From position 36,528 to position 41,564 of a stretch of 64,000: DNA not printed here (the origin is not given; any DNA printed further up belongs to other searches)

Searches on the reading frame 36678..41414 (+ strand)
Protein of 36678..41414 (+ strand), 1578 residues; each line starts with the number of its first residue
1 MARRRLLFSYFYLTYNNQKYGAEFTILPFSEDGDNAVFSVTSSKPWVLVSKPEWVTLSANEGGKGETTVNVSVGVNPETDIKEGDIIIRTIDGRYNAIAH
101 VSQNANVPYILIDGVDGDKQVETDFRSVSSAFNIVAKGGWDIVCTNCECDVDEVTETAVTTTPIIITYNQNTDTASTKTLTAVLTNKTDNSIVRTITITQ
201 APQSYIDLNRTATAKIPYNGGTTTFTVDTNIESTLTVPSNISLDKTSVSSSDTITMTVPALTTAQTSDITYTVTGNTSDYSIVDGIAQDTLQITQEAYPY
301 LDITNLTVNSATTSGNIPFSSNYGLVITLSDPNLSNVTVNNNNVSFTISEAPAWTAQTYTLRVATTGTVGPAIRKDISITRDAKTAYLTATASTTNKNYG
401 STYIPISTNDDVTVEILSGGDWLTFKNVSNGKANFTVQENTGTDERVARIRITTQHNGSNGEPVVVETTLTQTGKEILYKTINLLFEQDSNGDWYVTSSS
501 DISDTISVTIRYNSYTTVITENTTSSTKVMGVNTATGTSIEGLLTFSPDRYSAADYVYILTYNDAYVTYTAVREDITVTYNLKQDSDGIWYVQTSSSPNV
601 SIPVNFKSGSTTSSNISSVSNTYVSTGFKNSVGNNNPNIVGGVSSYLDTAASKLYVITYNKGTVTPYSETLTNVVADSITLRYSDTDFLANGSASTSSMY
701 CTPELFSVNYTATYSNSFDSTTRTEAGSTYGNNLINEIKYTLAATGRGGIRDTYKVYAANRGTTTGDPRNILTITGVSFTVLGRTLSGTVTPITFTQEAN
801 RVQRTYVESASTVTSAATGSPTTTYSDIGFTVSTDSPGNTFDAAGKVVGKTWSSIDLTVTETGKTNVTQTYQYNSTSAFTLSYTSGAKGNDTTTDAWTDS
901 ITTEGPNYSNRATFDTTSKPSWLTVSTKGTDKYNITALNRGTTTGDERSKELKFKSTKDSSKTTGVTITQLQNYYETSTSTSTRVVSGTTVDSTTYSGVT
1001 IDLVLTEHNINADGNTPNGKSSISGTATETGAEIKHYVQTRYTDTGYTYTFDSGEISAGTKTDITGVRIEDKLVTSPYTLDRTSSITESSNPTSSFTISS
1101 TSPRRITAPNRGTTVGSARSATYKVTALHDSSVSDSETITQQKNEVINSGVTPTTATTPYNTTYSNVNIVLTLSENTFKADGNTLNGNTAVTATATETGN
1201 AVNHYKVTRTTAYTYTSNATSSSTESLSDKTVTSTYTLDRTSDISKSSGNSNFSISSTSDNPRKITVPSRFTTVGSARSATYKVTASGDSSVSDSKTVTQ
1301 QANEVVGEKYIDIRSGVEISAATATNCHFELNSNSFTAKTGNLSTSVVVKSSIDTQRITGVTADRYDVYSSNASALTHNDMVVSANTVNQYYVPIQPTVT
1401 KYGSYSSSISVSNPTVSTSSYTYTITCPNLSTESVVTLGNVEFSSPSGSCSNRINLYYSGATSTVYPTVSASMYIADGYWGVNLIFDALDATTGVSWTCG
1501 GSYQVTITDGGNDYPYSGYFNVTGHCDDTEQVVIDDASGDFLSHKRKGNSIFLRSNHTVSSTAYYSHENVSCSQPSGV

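Call 34: search_protein_families(library=phrogs, proteins=[window:36678-41414:+], max_evalue=0.001)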
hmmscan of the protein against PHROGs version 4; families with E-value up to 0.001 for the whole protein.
window:36678-41414:+ (1578 aa): 0 families

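Call 35: search_protein_families(library=pfam, proteins=[window:36678-41414:+], max_evalue=0.01)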
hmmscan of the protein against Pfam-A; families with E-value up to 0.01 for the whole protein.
window:36678-41414:+ (1578 aa): 1 family
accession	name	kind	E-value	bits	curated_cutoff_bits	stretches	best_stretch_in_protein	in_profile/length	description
PF13004.13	BACON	-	1.8e-10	41.1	25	3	417-460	6-53/61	Putative binding domain, N-terminal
